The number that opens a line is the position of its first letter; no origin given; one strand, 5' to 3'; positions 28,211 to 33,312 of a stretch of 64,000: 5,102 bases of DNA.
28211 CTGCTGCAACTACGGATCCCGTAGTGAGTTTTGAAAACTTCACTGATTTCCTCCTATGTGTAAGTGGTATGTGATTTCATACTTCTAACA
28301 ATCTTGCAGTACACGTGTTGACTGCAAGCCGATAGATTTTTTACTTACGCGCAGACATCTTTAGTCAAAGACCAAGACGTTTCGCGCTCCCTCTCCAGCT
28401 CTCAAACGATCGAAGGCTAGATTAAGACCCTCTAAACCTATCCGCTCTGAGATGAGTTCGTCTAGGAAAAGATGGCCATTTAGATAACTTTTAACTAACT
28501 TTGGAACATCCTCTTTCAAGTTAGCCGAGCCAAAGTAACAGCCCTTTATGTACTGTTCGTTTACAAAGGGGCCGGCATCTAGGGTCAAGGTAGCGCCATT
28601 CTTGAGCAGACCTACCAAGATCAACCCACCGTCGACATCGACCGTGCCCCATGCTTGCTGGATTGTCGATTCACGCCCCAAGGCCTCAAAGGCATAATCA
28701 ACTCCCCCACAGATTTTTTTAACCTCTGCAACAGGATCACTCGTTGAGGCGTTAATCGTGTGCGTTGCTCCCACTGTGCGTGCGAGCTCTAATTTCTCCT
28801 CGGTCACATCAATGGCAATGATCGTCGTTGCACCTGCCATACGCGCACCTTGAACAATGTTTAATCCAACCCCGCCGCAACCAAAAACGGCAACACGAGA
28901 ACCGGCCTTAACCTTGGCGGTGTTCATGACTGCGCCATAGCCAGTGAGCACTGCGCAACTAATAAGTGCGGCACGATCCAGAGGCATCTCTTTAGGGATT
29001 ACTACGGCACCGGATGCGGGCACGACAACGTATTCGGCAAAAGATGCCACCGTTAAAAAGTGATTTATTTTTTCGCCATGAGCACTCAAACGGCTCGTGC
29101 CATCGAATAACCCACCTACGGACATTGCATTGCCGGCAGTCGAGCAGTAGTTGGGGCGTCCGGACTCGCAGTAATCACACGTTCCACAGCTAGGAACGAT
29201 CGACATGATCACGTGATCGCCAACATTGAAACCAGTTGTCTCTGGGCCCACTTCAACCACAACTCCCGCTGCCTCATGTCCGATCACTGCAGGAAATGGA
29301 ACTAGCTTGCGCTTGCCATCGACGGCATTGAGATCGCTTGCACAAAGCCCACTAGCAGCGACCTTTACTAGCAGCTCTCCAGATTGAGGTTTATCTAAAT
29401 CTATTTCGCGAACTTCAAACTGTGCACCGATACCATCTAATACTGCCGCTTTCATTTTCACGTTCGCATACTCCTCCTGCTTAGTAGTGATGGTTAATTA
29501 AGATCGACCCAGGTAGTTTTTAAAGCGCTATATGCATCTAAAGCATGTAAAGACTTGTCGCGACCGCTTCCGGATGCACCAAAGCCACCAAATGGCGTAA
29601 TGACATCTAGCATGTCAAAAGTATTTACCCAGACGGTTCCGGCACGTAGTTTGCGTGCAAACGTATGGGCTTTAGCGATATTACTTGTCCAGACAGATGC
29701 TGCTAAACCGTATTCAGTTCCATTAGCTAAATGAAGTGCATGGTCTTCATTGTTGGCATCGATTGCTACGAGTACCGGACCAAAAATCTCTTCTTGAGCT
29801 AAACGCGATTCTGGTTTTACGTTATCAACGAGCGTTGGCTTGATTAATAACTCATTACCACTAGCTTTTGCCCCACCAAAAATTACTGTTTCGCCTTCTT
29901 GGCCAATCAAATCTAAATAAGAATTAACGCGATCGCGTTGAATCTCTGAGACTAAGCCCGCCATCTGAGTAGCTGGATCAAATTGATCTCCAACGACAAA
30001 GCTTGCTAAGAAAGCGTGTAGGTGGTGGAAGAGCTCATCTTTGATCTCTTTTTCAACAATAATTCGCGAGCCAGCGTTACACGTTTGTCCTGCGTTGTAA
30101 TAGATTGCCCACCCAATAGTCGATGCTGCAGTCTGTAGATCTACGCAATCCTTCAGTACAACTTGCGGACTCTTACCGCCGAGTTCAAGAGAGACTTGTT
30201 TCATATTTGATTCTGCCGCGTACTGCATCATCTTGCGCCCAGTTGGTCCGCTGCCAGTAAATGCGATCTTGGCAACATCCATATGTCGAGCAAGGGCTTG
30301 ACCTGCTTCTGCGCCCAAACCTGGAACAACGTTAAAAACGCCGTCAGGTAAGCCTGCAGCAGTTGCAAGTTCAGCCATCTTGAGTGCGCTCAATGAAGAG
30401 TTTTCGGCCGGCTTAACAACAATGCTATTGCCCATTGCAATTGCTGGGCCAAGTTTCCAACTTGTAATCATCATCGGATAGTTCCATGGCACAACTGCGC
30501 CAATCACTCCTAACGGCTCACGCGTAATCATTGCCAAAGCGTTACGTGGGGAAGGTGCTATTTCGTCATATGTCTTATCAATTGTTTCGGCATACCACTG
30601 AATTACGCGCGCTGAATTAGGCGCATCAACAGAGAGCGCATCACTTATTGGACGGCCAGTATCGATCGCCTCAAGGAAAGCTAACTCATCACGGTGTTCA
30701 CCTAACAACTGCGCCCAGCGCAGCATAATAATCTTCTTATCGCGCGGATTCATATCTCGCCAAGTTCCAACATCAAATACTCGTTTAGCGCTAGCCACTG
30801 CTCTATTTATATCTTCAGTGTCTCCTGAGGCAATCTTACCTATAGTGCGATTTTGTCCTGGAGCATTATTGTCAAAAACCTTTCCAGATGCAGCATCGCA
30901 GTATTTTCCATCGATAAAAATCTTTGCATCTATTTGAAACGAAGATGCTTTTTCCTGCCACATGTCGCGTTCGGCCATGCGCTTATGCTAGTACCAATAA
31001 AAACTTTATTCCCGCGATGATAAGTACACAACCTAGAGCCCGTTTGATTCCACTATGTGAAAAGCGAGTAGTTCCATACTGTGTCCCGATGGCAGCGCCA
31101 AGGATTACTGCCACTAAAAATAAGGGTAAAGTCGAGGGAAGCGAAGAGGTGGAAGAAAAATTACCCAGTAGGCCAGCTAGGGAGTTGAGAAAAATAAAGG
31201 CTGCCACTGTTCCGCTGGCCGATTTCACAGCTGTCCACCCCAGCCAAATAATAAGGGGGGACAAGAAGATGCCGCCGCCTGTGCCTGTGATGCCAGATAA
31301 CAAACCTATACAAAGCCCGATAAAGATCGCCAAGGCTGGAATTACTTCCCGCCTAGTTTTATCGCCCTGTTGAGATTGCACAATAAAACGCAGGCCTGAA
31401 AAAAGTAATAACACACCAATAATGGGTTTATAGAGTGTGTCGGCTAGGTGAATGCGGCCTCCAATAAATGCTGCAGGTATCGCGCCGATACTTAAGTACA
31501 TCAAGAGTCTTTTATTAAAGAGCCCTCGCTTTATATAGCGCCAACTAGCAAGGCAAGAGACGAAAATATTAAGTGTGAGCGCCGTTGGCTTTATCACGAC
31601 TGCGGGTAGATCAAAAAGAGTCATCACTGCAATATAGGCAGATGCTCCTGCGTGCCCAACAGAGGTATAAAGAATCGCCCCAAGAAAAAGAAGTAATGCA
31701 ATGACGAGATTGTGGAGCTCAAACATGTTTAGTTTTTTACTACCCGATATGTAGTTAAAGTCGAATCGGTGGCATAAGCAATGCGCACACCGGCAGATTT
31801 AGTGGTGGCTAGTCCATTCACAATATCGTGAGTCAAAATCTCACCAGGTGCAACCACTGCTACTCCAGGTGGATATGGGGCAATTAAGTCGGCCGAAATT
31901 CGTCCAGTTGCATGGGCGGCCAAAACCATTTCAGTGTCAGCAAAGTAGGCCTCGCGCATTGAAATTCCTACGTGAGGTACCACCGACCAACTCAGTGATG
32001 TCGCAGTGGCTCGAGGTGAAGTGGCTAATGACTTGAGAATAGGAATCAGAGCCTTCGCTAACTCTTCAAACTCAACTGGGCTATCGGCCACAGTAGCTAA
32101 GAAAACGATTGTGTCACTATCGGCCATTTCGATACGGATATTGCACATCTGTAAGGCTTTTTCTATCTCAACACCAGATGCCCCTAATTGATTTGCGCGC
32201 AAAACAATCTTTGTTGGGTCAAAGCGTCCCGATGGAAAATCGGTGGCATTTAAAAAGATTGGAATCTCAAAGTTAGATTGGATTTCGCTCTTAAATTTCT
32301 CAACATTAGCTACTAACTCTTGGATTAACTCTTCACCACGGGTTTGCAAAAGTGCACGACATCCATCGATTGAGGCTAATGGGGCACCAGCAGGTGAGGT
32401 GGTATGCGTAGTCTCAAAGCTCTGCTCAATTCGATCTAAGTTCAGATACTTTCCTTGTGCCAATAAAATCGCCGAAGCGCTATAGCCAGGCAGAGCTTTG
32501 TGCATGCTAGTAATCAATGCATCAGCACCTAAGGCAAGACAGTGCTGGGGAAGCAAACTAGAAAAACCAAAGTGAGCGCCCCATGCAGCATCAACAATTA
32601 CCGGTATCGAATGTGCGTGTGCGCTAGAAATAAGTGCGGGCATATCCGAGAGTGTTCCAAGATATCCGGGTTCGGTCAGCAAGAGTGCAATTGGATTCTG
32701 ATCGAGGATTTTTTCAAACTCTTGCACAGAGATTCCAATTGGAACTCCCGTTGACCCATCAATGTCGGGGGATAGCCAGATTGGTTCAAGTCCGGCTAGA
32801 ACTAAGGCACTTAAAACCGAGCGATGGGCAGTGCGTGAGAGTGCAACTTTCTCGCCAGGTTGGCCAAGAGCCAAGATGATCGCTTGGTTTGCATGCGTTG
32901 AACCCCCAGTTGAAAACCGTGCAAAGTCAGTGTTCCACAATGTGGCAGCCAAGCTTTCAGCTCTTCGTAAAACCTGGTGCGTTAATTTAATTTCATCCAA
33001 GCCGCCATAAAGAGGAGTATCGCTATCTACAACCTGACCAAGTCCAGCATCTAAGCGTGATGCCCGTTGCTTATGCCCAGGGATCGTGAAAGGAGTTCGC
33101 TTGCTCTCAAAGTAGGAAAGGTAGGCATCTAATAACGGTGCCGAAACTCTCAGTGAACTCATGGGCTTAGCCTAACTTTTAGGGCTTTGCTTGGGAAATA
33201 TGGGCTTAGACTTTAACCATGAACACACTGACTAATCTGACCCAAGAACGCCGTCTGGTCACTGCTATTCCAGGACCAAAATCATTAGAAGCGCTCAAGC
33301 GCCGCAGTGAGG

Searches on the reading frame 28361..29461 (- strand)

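Call 79: search_protein_families(library=pfam, proteins=[window:28361-29461:-], max_evalue=0.00001)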
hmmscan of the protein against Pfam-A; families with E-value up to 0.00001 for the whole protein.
window:28361-29461:- (366 aa): 3 families
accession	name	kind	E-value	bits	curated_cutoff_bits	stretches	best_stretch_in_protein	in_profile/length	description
PF08240.17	ADH_N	-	5.9e-28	97.6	23.5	1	27-156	2-103/104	Alcohol dehydrogenase GroES-like domain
PF00107.32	ADH_zinc_N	-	1e-27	97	31.8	1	197-324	1-125/129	Zinc-binding dehydrogenase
PF16912.11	Glu_dehyd_C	-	9.2e-10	38.8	34.9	1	188-352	32-200/211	Glucose dehydrogenase C-terminus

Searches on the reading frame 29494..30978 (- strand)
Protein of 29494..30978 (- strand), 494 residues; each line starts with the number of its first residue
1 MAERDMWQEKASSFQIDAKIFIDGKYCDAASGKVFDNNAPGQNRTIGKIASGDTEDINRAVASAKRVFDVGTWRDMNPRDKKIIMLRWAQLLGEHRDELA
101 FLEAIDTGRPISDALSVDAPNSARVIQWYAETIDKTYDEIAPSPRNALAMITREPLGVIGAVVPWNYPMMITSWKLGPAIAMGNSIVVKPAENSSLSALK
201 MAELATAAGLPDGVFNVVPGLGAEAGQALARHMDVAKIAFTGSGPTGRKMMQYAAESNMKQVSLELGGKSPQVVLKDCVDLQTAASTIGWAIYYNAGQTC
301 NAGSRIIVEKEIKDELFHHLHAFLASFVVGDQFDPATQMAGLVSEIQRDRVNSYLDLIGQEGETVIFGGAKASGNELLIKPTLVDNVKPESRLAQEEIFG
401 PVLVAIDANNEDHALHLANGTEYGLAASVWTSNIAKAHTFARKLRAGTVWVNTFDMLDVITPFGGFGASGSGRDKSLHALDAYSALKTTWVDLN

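Call 79: search_protein_families(library=pfam, proteins=[window:29494-30978:-], max_evalue=0.00001)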
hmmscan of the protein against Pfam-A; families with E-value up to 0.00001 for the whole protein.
window:29494-30978:- (494 aa): 1 family
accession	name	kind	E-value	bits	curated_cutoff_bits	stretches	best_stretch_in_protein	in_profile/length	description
PF00171.27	Aldedh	-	2e-155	518.3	23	1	29-488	4-460/461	Aldehyde dehydrogenase family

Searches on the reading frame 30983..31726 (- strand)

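Call 80: search_protein_families(library=pfam, proteins=[window:30983-31726:-], max_evalue=0.00001)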
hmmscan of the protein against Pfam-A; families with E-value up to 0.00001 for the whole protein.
window:30983-31726:- (247 aa): 1 family
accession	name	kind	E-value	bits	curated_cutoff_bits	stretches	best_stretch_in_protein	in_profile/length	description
PF01925.25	TauE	-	4.2e-36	125.3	32.6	1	10-242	2-237/237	Sulfite exporter TauE/SafE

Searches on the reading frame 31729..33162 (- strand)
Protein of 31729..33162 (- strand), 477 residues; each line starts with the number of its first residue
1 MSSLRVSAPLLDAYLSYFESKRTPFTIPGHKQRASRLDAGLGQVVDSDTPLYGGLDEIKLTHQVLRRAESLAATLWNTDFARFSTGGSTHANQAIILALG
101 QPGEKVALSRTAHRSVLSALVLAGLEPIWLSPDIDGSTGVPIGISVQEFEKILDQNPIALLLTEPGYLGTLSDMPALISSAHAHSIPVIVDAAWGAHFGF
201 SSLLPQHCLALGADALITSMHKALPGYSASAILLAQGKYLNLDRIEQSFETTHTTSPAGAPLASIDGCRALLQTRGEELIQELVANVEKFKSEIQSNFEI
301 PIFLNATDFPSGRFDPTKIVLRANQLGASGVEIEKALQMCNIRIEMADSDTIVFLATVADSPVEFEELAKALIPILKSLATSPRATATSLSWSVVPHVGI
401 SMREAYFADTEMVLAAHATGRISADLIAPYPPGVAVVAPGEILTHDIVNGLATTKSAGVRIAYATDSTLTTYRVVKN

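Call 80: search_protein_families(library=pfam, proteins=[window:31729-33162:-], max_evalue=0.00001)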
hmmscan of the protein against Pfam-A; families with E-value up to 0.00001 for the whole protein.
window:31729-33162:- (477 aa): 2 families
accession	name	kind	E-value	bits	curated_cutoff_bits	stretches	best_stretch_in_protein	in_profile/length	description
PF01276.26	OKR_DC_1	-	1.4e-42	146.3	27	1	9-297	2-317/417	Orn/Lys/Arg decarboxylase, major domain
PF03711.20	OKR_DC_1_C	-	3.6e-08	34.2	24.2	1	405-445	54-98/132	Orn/Lys/Arg decarboxylase, C-terminal domain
